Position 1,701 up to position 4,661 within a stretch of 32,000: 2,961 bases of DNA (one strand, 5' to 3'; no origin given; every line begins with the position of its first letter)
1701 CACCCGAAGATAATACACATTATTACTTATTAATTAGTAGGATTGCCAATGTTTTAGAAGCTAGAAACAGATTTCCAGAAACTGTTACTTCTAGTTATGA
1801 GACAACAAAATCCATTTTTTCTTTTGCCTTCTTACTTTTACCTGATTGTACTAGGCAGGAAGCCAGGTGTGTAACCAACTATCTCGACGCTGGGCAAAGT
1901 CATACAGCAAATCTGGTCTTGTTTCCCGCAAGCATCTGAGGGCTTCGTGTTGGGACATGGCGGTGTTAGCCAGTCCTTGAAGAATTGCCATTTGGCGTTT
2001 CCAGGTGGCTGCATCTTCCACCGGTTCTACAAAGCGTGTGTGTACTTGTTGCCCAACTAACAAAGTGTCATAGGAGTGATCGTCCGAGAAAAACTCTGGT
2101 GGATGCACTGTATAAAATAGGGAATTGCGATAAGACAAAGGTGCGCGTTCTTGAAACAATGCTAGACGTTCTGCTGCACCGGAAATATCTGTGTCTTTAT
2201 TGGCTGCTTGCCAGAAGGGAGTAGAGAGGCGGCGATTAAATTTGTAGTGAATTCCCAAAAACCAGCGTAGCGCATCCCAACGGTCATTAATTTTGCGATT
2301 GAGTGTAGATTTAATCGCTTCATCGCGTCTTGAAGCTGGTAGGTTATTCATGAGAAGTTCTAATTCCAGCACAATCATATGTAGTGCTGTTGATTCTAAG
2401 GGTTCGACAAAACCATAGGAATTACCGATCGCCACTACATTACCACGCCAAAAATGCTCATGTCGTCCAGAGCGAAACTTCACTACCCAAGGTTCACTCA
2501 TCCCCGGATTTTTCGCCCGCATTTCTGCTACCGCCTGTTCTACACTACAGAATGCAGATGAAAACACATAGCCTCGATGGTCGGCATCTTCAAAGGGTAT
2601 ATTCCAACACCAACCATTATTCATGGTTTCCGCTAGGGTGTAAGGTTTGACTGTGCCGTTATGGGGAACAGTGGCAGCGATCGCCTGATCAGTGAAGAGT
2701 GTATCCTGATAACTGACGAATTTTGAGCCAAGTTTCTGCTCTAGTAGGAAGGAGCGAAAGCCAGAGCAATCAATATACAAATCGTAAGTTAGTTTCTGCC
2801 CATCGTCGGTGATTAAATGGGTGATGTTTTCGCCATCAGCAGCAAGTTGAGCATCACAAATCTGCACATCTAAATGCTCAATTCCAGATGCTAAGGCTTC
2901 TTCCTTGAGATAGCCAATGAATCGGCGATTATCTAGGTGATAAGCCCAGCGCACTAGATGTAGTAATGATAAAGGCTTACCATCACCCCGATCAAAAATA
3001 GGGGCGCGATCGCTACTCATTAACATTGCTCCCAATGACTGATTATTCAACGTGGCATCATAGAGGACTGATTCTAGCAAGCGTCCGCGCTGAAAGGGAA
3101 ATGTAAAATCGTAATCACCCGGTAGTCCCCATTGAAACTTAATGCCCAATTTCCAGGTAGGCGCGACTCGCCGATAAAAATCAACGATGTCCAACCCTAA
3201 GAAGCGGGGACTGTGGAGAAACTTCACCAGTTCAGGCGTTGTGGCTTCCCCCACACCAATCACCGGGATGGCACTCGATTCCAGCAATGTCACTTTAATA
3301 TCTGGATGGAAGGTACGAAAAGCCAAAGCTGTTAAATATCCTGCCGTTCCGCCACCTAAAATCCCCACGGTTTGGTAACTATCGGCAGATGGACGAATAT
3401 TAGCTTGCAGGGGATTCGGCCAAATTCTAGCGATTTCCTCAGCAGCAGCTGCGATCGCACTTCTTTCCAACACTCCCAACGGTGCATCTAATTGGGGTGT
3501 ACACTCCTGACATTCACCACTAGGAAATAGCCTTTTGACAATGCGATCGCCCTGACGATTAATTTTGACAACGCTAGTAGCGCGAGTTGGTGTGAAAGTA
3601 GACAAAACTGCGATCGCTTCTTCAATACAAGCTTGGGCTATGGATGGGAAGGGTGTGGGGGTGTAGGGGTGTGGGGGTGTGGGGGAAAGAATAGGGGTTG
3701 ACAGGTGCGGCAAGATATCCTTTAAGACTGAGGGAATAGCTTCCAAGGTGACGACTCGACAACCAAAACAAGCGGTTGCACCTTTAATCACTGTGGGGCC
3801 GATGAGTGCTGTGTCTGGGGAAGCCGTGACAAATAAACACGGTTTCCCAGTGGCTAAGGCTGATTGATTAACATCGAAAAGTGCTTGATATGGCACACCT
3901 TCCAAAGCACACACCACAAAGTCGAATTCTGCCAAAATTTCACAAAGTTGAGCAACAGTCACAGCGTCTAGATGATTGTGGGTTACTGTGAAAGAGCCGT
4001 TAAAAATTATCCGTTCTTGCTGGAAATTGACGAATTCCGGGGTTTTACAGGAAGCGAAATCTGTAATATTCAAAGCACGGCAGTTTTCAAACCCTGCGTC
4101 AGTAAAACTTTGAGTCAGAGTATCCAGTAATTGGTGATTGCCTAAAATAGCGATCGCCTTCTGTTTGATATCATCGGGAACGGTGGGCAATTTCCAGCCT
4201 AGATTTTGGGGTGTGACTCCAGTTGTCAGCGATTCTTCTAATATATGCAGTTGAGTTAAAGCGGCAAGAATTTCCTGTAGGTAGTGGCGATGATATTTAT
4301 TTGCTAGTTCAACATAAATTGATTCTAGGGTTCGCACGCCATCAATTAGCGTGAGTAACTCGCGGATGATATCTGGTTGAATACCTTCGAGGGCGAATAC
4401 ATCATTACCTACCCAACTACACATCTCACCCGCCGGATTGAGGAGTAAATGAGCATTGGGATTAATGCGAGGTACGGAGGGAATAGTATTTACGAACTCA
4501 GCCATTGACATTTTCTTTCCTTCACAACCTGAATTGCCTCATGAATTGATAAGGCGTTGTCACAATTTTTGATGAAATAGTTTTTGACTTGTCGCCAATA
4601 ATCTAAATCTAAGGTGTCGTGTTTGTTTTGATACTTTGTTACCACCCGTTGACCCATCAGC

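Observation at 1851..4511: Leader-peptide recognition module (RRE + E1-like docking domain) fused directly to a flavin-dependent halogenase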

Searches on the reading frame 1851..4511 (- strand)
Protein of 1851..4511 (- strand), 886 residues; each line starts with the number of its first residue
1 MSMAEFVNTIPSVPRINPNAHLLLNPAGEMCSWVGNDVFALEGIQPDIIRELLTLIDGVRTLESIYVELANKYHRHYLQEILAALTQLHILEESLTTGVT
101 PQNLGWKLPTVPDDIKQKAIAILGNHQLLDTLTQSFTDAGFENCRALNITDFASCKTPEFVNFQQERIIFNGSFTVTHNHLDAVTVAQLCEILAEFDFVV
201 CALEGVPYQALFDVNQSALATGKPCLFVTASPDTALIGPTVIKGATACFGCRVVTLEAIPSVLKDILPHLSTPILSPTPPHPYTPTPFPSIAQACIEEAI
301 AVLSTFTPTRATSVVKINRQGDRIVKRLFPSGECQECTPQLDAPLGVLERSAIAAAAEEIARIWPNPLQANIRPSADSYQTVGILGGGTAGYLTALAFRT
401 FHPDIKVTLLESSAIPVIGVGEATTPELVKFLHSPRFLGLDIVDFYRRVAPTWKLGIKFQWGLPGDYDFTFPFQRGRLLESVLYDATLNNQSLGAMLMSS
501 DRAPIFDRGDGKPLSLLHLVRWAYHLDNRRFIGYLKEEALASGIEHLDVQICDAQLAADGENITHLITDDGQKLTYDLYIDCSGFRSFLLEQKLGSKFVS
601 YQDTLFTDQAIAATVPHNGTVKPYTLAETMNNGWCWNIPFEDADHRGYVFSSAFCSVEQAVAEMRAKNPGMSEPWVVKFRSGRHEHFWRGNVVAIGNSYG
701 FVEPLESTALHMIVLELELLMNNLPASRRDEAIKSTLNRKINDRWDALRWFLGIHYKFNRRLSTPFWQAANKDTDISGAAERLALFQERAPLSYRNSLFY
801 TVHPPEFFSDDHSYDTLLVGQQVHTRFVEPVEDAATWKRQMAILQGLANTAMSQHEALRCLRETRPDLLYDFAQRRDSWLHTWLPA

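Call 4: search_protein_families(library=pfam, proteins=[window:1851-4511:-], max_evalue=0.01)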
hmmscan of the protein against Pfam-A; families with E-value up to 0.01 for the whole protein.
window:1851-4511:- (886 aa): 1 family
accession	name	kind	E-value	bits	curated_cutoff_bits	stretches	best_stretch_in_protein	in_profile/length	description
PF04820.20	Trp_halogenase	-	9.9e-112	374.5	21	1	382-834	2-455/458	Tryptophan halogenase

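Call 5: search_protein_families(library=ncbifam, proteins=[window:1851-4511:-], max_evalue=0.01)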
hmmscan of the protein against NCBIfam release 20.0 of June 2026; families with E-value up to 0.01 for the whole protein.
window:1851-4511:- (886 aa): 8 families
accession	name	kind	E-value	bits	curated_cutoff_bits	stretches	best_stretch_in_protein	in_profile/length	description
NF033113.0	halo_ClmS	equivalog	1.6e-07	30.3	900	1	531-643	109-223/570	chloramphenicol-biosynthetic FADH2-dependent halogenase CmlS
NF038171.1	maturase_LodB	equivalog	3.1e-05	23.2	400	1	382-433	2-52/361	lysine-epsilon-oxidase maturase LodB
NF049967.1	QhpG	equivalog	3.3e-05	23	240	0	526-650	82-195/423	flavin-dependent monooxygenase QhpG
TIGR02032.1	GG-red-SF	subfamily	0.00036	20.3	158.8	1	530-706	92-279/297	geranylgeranyl reductase family protein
NF038174.1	maturase_GoxB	equivalog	0.0004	19.5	400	1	526-636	96-201/358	glycine oxidase maturase GoxB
NF005599.0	PRK07333.1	equivalog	0.00079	18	549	0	522-618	115-205/414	ubiquinone biosynthesis hydroxylase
TIGR03882.1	cyclo_dehyd_2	equivalog_domain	0.0019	18.5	36.9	1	224-339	2-117/164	TOMM precursor leader peptide-binding protein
TIGR01790.1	carotene-cycl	subfamily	0.0044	16.2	209.5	0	554-604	107-156/387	lycopene cyclase family protein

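Call 6: search_solved_structures(query=window:1851-4511:-, max_evalue=1, show_alignments=1)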
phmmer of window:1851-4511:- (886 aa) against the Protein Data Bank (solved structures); distinct sequences matched with E-value up to 1: 41.
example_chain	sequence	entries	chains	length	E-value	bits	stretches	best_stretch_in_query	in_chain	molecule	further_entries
5uao_A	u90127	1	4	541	2.8e-145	488.9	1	377-880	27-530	Tryptophane-5-halogenase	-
2wet_A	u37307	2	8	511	5.3e-64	220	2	521-786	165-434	TRYPTOPHAN 5-HALOGENASE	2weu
8fov_A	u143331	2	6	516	6.5e-64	219.7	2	522-814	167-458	Tryptophan 5-halogenase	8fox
2wes_A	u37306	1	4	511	1.4e-63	218.7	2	521-786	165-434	TRYPTOPHAN 5-HALOGENASE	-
9lmg_A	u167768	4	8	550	8.4e-59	202.8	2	519-786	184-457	LooH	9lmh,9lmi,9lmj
9luq_A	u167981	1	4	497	3.3e-58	200.9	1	381-801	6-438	Tryptophan halogenase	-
6frl_A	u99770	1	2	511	3.9e-58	200.6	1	380-800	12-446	Tryptophan halogenase superfamily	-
4z44_A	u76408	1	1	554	5.3e-57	196.9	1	381-806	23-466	Flavin-dependent tryptophan halogenase PrnA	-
2apg_A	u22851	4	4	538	5.7e-57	196.8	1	381-807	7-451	tryptophan halogenase PrnA | tryptophan halogenase, PrnA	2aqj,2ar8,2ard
4z43_A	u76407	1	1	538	8.1e-57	196.3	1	381-800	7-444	Flavin-dependent tryptophan halogenase PrnA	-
2jkc_A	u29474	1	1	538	1.5e-56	195.4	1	381-807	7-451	Flavin-dependent tryptophan halogenase PrnA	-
7aqu_A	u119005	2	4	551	5.2e-56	193.6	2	514-779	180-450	Tryptophan 6-halogenase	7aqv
6ib5_A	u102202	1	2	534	5.3e-56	193.6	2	514-779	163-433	Tryptophan 6-halogenase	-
5hy5_A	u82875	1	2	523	9.1e-56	192.8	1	382-806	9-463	Tryptophan 6-halogenase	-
7cu0_A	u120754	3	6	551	2.1e-55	191.6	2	514-779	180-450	Tryptophan 6-halogenase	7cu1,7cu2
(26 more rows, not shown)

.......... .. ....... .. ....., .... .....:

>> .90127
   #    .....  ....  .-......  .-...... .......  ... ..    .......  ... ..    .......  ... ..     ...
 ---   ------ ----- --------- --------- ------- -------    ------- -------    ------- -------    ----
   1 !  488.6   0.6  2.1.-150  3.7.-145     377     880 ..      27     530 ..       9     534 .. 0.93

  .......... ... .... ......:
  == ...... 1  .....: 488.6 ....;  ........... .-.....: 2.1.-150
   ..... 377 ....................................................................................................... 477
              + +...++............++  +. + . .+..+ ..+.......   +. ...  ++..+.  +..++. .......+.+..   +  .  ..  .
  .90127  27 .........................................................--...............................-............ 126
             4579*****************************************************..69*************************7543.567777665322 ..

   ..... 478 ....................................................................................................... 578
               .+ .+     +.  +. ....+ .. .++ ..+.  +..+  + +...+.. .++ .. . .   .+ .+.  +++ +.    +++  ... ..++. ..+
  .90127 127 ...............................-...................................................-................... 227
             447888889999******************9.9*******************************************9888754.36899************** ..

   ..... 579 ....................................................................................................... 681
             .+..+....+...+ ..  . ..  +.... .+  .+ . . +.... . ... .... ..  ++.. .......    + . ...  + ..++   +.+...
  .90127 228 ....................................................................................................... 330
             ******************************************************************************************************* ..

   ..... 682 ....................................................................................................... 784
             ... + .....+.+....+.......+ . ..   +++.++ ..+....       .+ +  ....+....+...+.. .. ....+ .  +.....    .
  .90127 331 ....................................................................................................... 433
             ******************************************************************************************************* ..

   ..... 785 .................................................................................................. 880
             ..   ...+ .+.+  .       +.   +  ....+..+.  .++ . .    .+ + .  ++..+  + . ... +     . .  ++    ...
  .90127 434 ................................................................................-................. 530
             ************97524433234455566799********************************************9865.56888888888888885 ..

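Call 23: search_protein_families(library=pfam, alignment_id=A1, max_evalue=0.001)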
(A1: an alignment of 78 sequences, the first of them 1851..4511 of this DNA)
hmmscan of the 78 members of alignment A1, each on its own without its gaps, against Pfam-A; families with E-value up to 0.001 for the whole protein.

A. member 1, window:1851-4511:- (886 aa): 1 family
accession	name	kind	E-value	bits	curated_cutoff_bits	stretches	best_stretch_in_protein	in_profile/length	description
PF04820.20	Trp_halogenase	-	9.9e-112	374.5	21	1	382-834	2-455/458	Tryptophan halogenase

B. families by the number of members that match (of 78 scanned): 13 families
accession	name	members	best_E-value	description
PF04820.20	Trp_halogenase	33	3.7e-119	Tryptophan halogenase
PF01266.30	DAO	21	8.5e-11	FAD dependent oxidoreductase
PF00899.27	ThiF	20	3.3e-54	ThiF family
PF07992.20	Pyr_redox_2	18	3.5e-07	Pyridine nucleotide-disulphide oxidoreductase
PF02624.21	YcaO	14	7.9e-85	YcaO cyclodehydratase, ATP-ad Mg2+-binding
PF05834.18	Lycopene_cycl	5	1.1e-05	Lycopene cyclase protein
PF01494.25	FAD_binding_3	2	0.00028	FAD binding domain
PF05402.18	PqqD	2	0.00033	Coenzyme PQQ synthesis protein D (PqqD)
PF00070.33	Pyr_redox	1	2.9e-05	Pyridine nucleotide-disulphide oxidoreductase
PF13450.12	NAD_binding_8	1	7e-05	NAD(P)-binding Rossmann-like domain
PF13454.12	NAD_binding_9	1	0.0002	FAD-NAD(P)-binding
PF21084.3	DUF4423_like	1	0.00036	Winged Helix-turn-helix domain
PF01488.26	Shikimate_DH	1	0.00042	Shikimate / quinate 5-dehydrogenase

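Call 74: predict_structure(alignment_id=A4)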
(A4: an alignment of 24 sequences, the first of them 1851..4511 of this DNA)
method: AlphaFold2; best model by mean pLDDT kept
length: 886 residues; sequences in the alignment: 24
mean_pLDDT: 84.4   pTM: 0.63
mean pLDDT of the five models: 84.4, 83.8, 83.8, 82.9, 82.0
residues with pLDDT >= 90: 403; 70-90: 372; 50-70: 76; < 50: 35
segments of 3 or more residues with pLDDT < 50: 96-105, 281-283, 361-373, 884-886
pLDDT, mean of each block of 10 residues (from residue 1): 59 84 84 81 86 85 89 87 86 56 55 85 89 89 89 89 88 67 85 93 91 92 91 86 86 74 79 70 64 90 81 82 79 65 65 66 34 67 93 94 92 79 90 88 94 95 92 87 93 94 91 88 92 95 95 94 95 96 87 92 90 91 95 94 93 96 94 90 91 79 66 90 83 88 89 93 96 93 88 69 62 91 85 77 88 95 91 84 55
secondary structure, 60 per line:
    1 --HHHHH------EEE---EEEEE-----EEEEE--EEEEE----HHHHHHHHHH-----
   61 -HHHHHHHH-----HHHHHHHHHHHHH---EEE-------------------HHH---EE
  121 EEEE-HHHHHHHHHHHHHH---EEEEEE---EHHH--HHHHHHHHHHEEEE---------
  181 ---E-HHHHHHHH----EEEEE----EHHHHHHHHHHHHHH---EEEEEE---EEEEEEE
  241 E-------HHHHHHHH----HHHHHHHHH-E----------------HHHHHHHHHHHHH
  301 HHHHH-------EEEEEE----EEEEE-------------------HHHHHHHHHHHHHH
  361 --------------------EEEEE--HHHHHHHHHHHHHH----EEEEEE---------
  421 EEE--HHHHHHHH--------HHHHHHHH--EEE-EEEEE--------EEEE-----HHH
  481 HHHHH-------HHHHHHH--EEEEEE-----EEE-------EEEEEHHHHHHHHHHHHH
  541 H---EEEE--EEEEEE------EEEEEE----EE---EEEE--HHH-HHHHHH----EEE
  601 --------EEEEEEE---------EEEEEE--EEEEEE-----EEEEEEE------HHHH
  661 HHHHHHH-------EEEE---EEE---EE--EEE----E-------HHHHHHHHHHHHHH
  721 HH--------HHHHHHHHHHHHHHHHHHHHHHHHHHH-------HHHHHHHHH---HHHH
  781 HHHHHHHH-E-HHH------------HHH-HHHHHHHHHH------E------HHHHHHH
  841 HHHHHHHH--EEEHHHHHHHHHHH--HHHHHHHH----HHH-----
elements in order (helices of 4 or more, strands of 3 or more residues): H3-7 E14-16 E20-24 E30-34 E37-41 H46-55 H62-69 H75-87 E91-93 E119-124 H126-139 E143-148 H158-167 E168-171 H186-193 E198-202 H208-221 E225-230 E234-241 H249-256 H261-269 H288-305 E313-318 E323-327 H347-360 E381-385 H388-401 E406-411 E421-423 H426-433 H442-449 E452-454 E456-460 E469-472 H478-485 H493-499 E502-507 E513-515 E523-527 H528-541 E545-548 E551-556 E563-568 E578-581 H588-593 E598-600 E609-615 E625-630 E633-638 E644-650 H657-667 E675-678 E682-684 E692-694 H707-722 H731-757 H765-773 H777-788 H811-820 H834-848 E851-853 H854-864 H867-874

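Call 84: fold_search(model_id=the predicted structure, library=pdb)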
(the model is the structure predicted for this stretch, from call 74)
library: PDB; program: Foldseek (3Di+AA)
matches with E <= 10: 1760; with E <= 0.001: 716
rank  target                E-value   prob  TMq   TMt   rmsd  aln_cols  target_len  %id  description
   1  5uao_A                1.9e-55  1.00  0.55  0.92   2.5       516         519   46  Crystal structure of MibH, a lathipeptide tryptophan 5-halogenase (released 2017-01-25)
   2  5uao_C                2.9e-55  1.00  0.55  0.93   2.1       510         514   46  Crystal structure of MibH, a lathipeptide tryptophan 5-halogenase (released 2017-01-25)
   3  5uao_B                5.0e-55  1.00  0.55  0.93   2.1       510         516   46  Crystal structure of MibH, a lathipeptide tryptophan 5-halogenase (released 2017-01-25)
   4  2wet_B                8.6e-39  1.00  0.49  0.85   5.0       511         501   31  Crystal structure of tryptophan 5-halogenase (PyrH) complex with FAD (tryptophan) (released 2009-04-14)
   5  2wet_A                1.6e-38  1.00  0.49  0.86   3.0       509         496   32  Crystal structure of tryptophan 5-halogenase (PyrH) complex with FAD (tryptophan) (released 2009-04-14)
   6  2wes_A                2.1e-38  1.00  0.49  0.86   3.0       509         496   32  Crystal structures of mutant E46Q of tryptophan 5-halogenase (PyrH) (released 2009-04-21)
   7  2wet_C                2.6e-38  1.00  0.49  0.87   3.1       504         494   32  Crystal structure of tryptophan 5-halogenase (PyrH) complex with FAD (tryptophan) (released 2009-04-14)
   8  2weu_C                4.2e-38  1.00  0.48  0.84   5.0       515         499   31  Crystal structure of tryptophan 5-halogenase (PyrH) complex with substrate tryptophan (released 2009-04-14)
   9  2weu_A                7.9e-38  1.00  0.48  0.84   5.0       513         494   31  Crystal structure of tryptophan 5-halogenase (PyrH) complex with substrate tryptophan (released 2009-04-14)
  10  2weu_D                1.0e-37  1.00  0.49  0.85   3.0       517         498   32  Crystal structure of tryptophan 5-halogenase (PyrH) complex with substrate tryptophan (released 2009-04-14)
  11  2weu_B                1.7e-37  1.00  0.49  0.85   3.3       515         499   33  Crystal structure of tryptophan 5-halogenase (PyrH) complex with substrate tryptophan (released 2009-04-14)
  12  6frl_B                8.2e-37  1.00  0.48  0.84   4.0       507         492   30  BrvH, a flavin-dependent halogenase from Brevundimonas sp. BAL3 (released 2018-05-23)
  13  7cu1_A                1.2e-36  1.00  0.49  0.79   5.1       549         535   26  CRYSTAL STRUCTURE OF STREPTOMYCES ALBOGRISEOLUS FLAVIN-DEPENDENT TRYPTOPHAN 6-HALOGENASE (THAL) IN COMPLEX WITH FAD an (released 2020-11-25)
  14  5hy5_A                1.5e-36  1.00  0.49  0.84   4.2       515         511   30  Crystal Structure of a Tryptophan 6-halogenase (SttH) from Streptomyces toxytricini (released 2016-02-17)
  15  7aqv_B                2.1e-36  1.00  0.49  0.80   4.0       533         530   26  Flavin-dependent tryptophan halogenase Thal: N-terminally His-tagged form of quintuple mutant (NHis-Thal-RebH5) (released 2020-12-23)
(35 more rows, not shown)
